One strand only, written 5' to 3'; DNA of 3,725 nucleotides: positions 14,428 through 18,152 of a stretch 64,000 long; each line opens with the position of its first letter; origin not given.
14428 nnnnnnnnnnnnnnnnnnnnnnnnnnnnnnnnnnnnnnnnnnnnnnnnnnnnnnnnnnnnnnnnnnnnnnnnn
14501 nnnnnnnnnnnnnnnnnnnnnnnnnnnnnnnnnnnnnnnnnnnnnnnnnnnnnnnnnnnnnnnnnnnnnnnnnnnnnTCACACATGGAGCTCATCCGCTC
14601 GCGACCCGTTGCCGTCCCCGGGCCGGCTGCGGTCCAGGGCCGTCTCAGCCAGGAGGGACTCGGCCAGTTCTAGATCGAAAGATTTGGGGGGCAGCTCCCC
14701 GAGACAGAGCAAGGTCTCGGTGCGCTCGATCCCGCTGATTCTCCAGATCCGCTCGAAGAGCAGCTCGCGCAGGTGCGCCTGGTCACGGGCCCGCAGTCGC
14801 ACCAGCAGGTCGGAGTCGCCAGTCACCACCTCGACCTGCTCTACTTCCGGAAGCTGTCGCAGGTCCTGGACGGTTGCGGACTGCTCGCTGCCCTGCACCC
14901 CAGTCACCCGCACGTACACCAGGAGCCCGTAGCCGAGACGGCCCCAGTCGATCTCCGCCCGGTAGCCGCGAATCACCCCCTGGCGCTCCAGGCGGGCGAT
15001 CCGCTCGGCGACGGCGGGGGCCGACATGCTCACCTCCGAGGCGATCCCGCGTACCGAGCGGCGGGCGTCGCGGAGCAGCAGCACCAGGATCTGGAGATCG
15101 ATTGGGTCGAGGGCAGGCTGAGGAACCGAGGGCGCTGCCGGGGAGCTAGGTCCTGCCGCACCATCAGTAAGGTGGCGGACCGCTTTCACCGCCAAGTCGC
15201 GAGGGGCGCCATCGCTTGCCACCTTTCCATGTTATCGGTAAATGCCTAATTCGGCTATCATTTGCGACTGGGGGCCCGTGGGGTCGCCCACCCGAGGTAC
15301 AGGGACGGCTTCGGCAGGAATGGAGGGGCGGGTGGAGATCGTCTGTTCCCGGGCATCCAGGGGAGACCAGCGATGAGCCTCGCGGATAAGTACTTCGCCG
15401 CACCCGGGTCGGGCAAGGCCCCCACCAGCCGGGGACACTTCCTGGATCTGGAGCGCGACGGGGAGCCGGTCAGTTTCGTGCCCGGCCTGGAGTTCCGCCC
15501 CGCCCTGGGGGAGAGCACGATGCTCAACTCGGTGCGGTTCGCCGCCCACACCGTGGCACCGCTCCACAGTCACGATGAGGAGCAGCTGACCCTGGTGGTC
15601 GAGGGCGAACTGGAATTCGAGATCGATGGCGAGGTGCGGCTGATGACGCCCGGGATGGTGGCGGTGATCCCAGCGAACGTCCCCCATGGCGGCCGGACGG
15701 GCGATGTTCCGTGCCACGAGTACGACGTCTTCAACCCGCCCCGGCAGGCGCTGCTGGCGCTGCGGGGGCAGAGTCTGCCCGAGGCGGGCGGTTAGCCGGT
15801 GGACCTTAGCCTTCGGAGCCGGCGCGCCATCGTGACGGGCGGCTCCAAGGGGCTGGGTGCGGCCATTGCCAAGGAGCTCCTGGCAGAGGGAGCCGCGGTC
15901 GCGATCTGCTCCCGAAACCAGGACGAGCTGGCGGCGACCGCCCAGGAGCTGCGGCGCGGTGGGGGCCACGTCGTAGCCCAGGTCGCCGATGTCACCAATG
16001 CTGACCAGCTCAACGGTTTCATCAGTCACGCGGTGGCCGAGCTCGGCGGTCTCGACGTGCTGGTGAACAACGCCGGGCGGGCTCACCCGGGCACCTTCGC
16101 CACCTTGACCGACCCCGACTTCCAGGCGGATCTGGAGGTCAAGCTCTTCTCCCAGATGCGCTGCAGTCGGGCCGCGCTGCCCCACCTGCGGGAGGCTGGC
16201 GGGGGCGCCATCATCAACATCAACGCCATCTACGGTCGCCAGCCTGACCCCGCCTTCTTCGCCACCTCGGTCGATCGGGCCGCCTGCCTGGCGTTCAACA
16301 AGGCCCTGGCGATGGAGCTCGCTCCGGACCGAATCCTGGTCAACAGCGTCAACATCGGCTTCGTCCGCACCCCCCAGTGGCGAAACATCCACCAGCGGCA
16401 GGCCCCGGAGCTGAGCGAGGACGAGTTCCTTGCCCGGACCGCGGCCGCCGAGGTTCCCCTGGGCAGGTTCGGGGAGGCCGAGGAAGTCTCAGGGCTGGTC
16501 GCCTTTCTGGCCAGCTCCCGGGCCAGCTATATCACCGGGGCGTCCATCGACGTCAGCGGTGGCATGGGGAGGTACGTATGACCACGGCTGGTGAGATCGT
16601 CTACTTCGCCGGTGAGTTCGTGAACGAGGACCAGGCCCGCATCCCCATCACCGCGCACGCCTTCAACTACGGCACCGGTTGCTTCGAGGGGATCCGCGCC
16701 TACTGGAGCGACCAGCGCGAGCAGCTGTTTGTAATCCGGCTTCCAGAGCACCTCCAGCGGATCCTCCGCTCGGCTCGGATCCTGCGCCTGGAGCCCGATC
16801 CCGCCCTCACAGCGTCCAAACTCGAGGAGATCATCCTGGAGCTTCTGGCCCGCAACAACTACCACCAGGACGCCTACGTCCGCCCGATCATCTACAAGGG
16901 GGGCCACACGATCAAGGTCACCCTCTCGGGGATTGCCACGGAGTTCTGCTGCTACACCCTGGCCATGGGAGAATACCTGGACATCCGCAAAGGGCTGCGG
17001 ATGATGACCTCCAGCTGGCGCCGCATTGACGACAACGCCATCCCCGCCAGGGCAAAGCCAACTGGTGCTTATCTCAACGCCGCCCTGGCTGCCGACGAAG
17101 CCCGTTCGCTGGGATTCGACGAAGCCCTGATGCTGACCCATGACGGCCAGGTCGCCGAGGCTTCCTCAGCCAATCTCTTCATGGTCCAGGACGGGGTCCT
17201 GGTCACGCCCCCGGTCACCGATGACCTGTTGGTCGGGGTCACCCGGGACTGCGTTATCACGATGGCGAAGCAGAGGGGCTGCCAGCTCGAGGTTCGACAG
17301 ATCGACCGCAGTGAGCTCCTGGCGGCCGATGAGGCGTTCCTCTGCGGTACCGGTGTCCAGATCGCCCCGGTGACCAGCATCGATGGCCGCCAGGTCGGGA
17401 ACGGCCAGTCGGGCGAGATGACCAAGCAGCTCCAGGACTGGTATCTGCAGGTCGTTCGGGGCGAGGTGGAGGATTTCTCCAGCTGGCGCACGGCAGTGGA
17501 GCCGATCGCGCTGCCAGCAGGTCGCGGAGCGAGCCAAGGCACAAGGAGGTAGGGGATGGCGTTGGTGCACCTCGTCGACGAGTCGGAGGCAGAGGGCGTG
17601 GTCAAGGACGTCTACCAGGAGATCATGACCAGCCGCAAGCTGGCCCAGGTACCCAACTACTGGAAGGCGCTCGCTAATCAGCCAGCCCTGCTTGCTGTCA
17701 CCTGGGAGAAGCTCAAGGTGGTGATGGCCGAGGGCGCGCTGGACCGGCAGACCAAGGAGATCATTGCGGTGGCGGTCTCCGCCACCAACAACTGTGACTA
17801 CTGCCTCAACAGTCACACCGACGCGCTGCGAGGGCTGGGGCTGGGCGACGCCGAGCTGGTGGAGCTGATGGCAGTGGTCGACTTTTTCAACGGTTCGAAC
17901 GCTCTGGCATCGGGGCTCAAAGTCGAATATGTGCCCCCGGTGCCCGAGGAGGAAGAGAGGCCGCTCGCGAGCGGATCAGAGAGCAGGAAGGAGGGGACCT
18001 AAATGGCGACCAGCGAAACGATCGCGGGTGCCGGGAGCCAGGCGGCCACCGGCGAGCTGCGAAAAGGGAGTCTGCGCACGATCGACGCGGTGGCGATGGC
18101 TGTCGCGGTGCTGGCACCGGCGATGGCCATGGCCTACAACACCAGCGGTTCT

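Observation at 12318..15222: Lrp-regulated pair of GlnA-family gamma-glutamyl ligase and class-II (Ntn) glutamine amidotransferase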

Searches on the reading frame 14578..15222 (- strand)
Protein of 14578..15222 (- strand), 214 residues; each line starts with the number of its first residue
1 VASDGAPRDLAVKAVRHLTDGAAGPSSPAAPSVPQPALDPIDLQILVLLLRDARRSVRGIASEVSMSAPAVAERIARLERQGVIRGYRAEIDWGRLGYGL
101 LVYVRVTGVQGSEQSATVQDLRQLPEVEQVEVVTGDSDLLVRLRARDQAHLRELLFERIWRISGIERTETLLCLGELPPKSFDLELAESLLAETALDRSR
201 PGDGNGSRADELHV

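Call 3: search_protein_families(library=pfam, proteins=[window:14578-15222:-])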
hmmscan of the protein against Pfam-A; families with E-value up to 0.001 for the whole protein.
window:14578-15222:- (214 aa): 6 families
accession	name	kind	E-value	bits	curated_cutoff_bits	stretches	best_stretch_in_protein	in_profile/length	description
PF01037.27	AsnC_trans_reg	-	2.2e-16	59.9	25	1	113-175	10-72/73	Lrp/AsnC ligand binding domain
PF13404.12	HTH_AsnC-type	-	8.3e-13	48.4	27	1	38-79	1-42/42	AsnC-type helix-turn-helix domain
PF13412.12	HTH_24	-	9e-12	44.8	21.9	1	38-85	1-48/48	Winged helix-turn-helix DNA-binding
PF01022.26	HTH_5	-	0.00013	22.2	22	1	39-84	1-45/47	Bacterial regulatory protein, arsR family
PF01047.28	MarR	-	0.00028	21.1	24.6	0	44-85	7-48/59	MarR family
PF12802.13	MarR_2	-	0.00069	20.2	27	0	38-85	3-51/61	MarR family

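Call 4: search_protein_families(library=ncbifam, proteins=[window:14578-15222:-])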
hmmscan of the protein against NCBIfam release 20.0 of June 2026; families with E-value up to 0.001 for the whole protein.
window:14578-15222:- (214 aa): 8 families
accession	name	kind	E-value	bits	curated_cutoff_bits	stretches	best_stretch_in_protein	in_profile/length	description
NF008370.0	PRK11169.1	equivalog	1.2e-21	77.1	233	1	35-177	9-153/164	leucine-responsive transcriptional regulator Lrp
NF008384.0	PRK11179.1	equivalog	6.6e-17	61.7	227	1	37-174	6-143/153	transcriptional regulator AsnC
NF040947.1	trans_reg_LysM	equivalog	2e-16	60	180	1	38-174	1-133/136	HTH-type transcriptional regulator LysM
NF041395.1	TranRegLrpA1_Halo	equivalog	2.5e-16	60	250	1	44-168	9-132/142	HTH-type transcriptional regulator LrpA1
NF040820.1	trans_reg_LrpA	equivalog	7.1e-15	55.1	250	1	38-167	2-130/141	HTH-type transcriptional regulator LrpA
NF041396.1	TranRegLrp_Halo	equivalog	1.5e-14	54.1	190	1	39-154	4-118/149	HTH-type transcriptional regulator Lrp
NF053758.1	ChrTpTrnRegChrS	equivalog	1e-11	44.9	250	1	32-172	6-145/158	chromate efflux transcriptional regulator ChrS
NF033788.1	HTH_metalloreg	subfamily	5e-05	23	55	1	39-88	10-59/77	metalloregulator ArsR/SmtB family transcription factor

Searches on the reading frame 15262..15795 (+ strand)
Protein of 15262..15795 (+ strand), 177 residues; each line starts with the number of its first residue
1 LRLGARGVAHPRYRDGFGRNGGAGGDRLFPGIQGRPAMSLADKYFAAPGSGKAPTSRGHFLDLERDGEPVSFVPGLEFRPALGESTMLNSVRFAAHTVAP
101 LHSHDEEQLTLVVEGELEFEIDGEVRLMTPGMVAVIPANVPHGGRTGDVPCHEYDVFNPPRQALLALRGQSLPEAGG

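Call 3: search_protein_families(library=pfam, proteins=[window:15262-15795:+])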
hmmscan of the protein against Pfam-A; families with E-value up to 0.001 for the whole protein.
window:15262-15795:+ (177 aa): 2 families
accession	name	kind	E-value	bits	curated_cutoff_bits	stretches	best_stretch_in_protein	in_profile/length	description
PF07883.17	Cupin_2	-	6.4e-14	51.9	27.2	1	91-156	3-69/70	Cupin domain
PF02311.25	AraC_binding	-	2.3e-09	37.6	21.1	1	91-161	9-78/135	AraC-like ligand binding domain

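Call 4: search_protein_families(library=ncbifam, proteins=[window:15262-15795:+])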
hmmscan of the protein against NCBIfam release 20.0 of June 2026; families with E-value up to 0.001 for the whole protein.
window:15262-15795:+ (177 aa): 0 families

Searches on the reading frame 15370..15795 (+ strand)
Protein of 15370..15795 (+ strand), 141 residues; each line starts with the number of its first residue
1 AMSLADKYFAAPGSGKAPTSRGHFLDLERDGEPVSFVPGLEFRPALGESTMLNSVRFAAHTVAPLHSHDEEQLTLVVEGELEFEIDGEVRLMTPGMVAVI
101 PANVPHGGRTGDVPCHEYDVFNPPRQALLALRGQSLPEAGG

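Call 23: search_solved_structures(query=window:15370-15795:+, max_evalue=0.01)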
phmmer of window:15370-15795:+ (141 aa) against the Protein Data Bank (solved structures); distinct sequences matched with E-value up to 0.01: 17.
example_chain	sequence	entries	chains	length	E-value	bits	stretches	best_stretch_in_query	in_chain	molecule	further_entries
4e2g_A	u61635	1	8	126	2.6e-17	66.1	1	32-127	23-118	Cupin 2 conserved barrel domain protein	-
5fq0_A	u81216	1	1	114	1.1e-07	34.9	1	24-129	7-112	KDGF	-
5fq0_B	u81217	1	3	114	1.4e-07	34.6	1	24-129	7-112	KDGF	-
3h7j_A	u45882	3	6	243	4e-07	33.1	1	47-110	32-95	Bacilysin biosynthesis protein bacB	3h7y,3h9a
1y3t_A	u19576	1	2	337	4.7e-07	32.9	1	62-109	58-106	Hypothetical protein yxaG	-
2h0v_A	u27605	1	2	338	4.8e-07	32.9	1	62-109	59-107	Quercetin 2,3-dioxygenase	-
2pfw_A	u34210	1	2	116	2.1e-06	30.8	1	54-126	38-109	Cupin 2, conserved barrel domain protein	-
8hfb_A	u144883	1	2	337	2.7e-06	30.4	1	62-109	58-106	Quercetin 2,3-dioxygenase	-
5zbe_A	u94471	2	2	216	1.1e-05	28.5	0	33-107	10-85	Cupin domain protein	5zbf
2q30_A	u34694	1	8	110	1.5e-05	28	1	49-110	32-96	Uncharacterized protein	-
7zyb_A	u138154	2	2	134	0.00018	24.5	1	49-126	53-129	Cupin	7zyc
1v70_A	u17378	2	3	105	0.00031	23.8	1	64-111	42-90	probable antibiotics synthesis protein | hypothetical protein TTHA0104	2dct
5fpz_A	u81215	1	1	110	0.00036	23.5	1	48-127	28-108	PECTIN DEGRADATION PROTEIN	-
5fpx_A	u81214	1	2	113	0.00038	23.5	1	48-127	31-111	PECTIN DEGRADATION PROTEIN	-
5cu1_A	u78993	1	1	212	0.0011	22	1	53-115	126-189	DMSP lyase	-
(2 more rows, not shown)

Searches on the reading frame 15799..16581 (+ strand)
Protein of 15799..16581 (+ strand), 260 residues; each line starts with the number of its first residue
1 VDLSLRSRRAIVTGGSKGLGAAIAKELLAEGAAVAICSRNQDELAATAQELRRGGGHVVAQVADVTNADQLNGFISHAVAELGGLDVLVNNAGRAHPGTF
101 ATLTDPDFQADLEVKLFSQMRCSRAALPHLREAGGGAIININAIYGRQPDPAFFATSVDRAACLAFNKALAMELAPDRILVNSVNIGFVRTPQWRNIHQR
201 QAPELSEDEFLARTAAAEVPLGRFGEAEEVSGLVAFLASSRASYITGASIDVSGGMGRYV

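Call 3: search_protein_families(library=pfam, proteins=[window:15799-16581:+])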
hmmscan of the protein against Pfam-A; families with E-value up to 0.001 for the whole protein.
window:15799-16581:+ (260 aa): 4 families
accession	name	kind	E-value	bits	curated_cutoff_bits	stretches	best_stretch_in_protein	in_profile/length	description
PF13561.12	adh_short_C2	-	1.8e-51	175.5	27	1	17-256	6-235/236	Enoyl-(Acyl carrier protein) reductase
PF00106.31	adh_short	-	1.4e-47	162.1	26.6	1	10-200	3-193/195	short chain dehydrogenase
PF08659.16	KR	-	1.1e-11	45.4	22.6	1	11-116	4-113/180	KR domain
PF23441.1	SDR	-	2.3e-05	24.4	27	1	10-256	10-255/258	SDR-like rossmann domain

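Call 4: search_protein_families(library=ncbifam, proteins=[window:15799-16581:+])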
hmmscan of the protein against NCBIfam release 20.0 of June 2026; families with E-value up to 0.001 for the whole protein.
window:15799-16581:+ (260 aa): 233 families (the best 25 are shown)
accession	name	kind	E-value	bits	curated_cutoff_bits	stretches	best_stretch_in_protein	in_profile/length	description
NF005468.0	PRK07062.1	equivalog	8.2e-73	245.2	266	1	2-260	3-265/265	SDR family oxidoreductase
NF005559.1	PRK07231.1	subfamily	1.2e-57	195.3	215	1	5-256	2-247/249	glucose 1-dehydrogenase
NF009466.0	PRK12826.1-2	subfamily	7.7e-56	189.3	222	1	7-256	3-244/248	3-oxoacyl-ACP reductase FabG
NF004198.0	PRK05653.1-3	equivalog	1.4e-55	188.4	296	1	4-256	4-246/248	3-oxoacyl-ACP reductase FabG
NF004779.0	PRK06125.1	subfamily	8.3e-53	179.5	261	1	1-257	1-254/259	short-chain dehydrogenase/reductase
NF052558.1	MBtsdlDhBudC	equivalog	9.2e-52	176.1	270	1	8-256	4-241/250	meso-2,3-butanediol dehydrogenase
NF004791.0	PRK06138.1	equivalog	4.7e-51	173.5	312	1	5-256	3-249/252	SDR family oxidoreductase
NF005095.0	PRK06523.1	subfamily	9.6e-50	169.5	231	1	3-256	6-257/261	oxidoreductase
TIGR01830.1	3oxo_ACP_reduc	equivalog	2e-49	168.4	297.75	1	10-256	1-238/239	3-oxoacyl-[acyl-carrier-protein] reductase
NF004197.0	PRK05653.1-1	equivalog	2.5e-48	164.9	332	1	1-256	1-246/249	3-oxoacyl-ACP reductase FabG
NF005893.0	PRK07856.1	equivalog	2.8e-48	164.4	255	1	3-255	5-240/255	SDR family oxidoreductase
NF009468.0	PRK12826.1-4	equivalog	1.1e-47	162.9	318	1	4-255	4-246/256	SDR family oxidoreductase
TIGR02415.1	23BDH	subfamily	1.2e-47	162.5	304.35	1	9-256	2-251/254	acetoin reductase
NF005909.0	PRK07890.1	subfamily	2e-47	161.6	258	1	5-255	5-256/260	short chain dehydrogenase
NF004202.0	PRK05653.2-2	equivalog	2.9e-46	158.1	333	1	3-255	3-246/259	3-oxoacyl-ACP reductase FabG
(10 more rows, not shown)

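Call 24: search_solved_structures(query=window:15799-16581:+, max_evalue=1e-40)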
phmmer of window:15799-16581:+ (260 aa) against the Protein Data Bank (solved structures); distinct sequences matched with E-value up to 1e-40: 2.
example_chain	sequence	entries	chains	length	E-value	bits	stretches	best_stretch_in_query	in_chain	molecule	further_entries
3lf1_A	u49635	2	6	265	1.4e-48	168.8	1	7-259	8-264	Short Chain Oxidoreductase Q9HYA2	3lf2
8sy8_A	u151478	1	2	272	3.1e-41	144.7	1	3-256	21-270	4-formylbenzenesulfonate dehydrogenase TsaC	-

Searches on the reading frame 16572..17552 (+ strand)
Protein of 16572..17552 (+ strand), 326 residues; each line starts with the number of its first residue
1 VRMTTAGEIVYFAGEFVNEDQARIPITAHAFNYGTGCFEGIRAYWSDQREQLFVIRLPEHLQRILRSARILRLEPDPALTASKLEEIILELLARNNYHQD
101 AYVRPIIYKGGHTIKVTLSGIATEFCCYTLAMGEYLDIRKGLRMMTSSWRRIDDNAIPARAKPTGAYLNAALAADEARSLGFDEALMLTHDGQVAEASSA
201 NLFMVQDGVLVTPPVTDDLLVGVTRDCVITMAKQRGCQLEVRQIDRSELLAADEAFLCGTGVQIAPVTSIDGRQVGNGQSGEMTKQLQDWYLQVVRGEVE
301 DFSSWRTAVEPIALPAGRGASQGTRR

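Call 3: search_protein_families(library=pfam, proteins=[window:16572-17552:+])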
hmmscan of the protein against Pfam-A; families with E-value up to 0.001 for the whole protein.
window:16572-17552:+ (326 aa): 1 family
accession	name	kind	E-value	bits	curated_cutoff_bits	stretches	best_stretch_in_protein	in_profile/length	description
PF01063.24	Aminotran_4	-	1.8e-48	165.8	28.5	1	36-270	1-223/223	Amino-transferase class IV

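Call 4: search_protein_families(library=ncbifam, proteins=[window:16572-17552:+])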
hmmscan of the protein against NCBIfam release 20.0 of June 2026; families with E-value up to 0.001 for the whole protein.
window:16572-17552:+ (326 aa): 22 families
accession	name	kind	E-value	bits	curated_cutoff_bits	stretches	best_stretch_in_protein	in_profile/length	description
NF005146.0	PRK06606.1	equivalog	1.2e-100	336.5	279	1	3-309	2-306/307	branched-chain amino acid transaminase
TIGR01122.1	ilvE_I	equivalog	5.5e-93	311.4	245.55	1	11-309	1-298/298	branched-chain-amino-acid transaminase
NF006185.0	PRK08320.1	subfamily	3.2e-64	216.9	363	1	8-296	3-284/292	branched-chain amino acid aminotransferase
NF005726.0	PRK07544.1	equivalog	6.2e-58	196.2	396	1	9-298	12-291/295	branched-chain amino acid aminotransferase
NF009126.0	PRK12479.1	equivalog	3.6e-49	167.6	518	1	8-296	4-285/299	branched-chain-amino-acid transaminase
NF009896.0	PRK13356.1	equivalog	8.8e-46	156.3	262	1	7-295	7-283/287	branched-chain amino acid aminotransferase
NF005209.0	PRK06680.1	subfamily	8e-41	139.8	320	1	8-296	3-282/286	D-amino-acid transaminase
NF009897.0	PRK13357.1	equivalog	1.8e-35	122.4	307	1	16-309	49-357/358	branched-chain amino acid aminotransferase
TIGR01121.1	D_amino_aminoT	equivalog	4.9e-35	121.1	277.45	1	10-291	2-271/276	D-amino-acid transaminase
TIGR01123.1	ilvE_II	equivalog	8.2e-34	117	250.05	1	14-308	4-312/313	branched-chain-amino-acid transaminase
NF005800.0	PRK07650.1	equivalog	2.8e-32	112.2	308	1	9-294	2-275/290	aminodeoxychorismate lyase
NF005888.0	PRK07849.1-3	equivalog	3.1e-27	95.3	273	1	15-292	20-289/298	aminodeoxychorismate lyase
NF004761.0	PRK06092.1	equivalog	1.1e-24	87.2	260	1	20-289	8-263/268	aminodeoxychorismate lyase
TIGR03461.1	pabC_Proteo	equivalog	4.5e-24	85.1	176.85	1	20-278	6-253/262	aminodeoxychorismate lyase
NF009066.0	PRK12400.1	equivalog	5e-23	81.9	538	1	20-294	19-281/290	D-amino-acid transaminase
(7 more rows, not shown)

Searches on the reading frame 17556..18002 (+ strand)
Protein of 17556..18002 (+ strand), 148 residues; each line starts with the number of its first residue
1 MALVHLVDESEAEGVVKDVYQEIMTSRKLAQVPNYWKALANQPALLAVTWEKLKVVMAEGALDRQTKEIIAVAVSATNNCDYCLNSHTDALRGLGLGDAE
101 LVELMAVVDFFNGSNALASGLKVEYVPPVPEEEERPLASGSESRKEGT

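Call 3: search_protein_families(library=pfam, proteins=[window:17556-18002:+])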
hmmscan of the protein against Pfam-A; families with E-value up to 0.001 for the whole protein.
window:17556-18002:+ (148 aa): 2 families
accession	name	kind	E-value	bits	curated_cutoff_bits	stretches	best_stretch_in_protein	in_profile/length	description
PF02627.25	CMD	-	2.6e-18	66.2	23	1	44-122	2-80/84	Carboxymuconolactone decarboxylase family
PF10778.14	DehI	-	0.00048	20.6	28.9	0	32-74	3-45/148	Halocarboxylic acid dehydrogenase DehI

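Call 4: search_protein_families(library=ncbifam, proteins=[window:17556-18002:+])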
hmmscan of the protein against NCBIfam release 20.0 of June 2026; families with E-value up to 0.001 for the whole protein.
window:17556-18002:+ (148 aa): 8 families
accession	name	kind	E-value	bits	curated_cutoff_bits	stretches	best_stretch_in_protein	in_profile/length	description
TIGR01926.1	peroxid_rel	subfamily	6.8e-20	71.6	81.8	1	4-92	3-91/178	peroxidase-related enzyme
TIGR00778.1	ahpD_dom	domain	6.7e-17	60.7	27.8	1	60-107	1-48/51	alkylhydroperoxidase AhpD family core domain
NF041238.1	AhpD_rel_CFYUT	equivalog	1.9e-10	40.5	175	1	4-109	153-265/357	alkylhydroperoxidase-related (seleno)protein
TIGR04169.1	perox_w_seleSAM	hypoth_equivalog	4.8e-09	36.3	120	1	42-122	19-99/109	arsenosugar biosynthesis-associated peroxidase-like protein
TIGR04030.1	perox_Avi_7169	hypoth_equivalog_domain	7.1e-08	32.7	233.15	1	21-88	29-97/185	alkylhydroperoxidase domain protein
NF041537.1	ArsM_AhpD_UU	exception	1e-07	31.1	510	1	51-108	270-327/345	arsenite methyltransferase/AhpD domain selenoprotein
TIGR00777.1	ahpD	subfamily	3.5e-07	30.2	191.95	1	56-107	106-157/177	alkylhydroperoxidase, AhpD family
NF041047.1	GSU3128_fam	equivalog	2.3e-06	27.6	110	1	59-106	14-61/84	GSU3128 family (seleno)protein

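Call 80: search_solved_structures(query=window:17556-18002:+, max_evalue=0.0001)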
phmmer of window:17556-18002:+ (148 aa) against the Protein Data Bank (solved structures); distinct sequences matched with E-value up to 0.0001: 12.
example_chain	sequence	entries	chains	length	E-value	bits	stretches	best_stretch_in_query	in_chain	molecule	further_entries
2ouw_A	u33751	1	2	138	2e-25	92.7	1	1-123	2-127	Alkylhydroperoxidase AhpD core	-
3c1l_A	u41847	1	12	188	1.3e-12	51.2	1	26-108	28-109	Putative antioxidant defense protein Mlr4105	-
7y4r_A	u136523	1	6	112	8.4e-12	48.6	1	35-120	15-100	CMD domain-containing protein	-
2oyo_A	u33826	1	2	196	1.1e-11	48.3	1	28-107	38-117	Uncharacterized peroxidase-related protein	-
2pfx_A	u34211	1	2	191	1.3e-11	48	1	21-106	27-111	Uncharacterized peroxidase-related protein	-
6k40_A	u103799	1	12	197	2e-10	44.2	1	16-106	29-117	Alkyl hydroperoxide reductase AhpD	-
5gzx_A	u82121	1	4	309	3e-09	40.3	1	6-112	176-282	(R)-2-haloacid dehalogenase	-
5gzy_A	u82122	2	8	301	3.9e-09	40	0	6-112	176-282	(R)-2-haloacid dehalogenase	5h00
5h01_A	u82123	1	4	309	5e-09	39.6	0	6-112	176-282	(R)-2-haloacid dehalogenase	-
2prr_A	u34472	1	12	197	2.4e-07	34.2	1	15-92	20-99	Alkylhydroperoxidase AhpD core: uncharacterized peroxidase-related protein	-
5dik_A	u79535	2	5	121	1.5e-06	31.5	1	43-117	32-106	Alkyl hydroperoxide reductase AhpD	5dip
3bey_A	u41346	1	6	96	4.6e-05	26.8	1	54-118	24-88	Conserved protein O27018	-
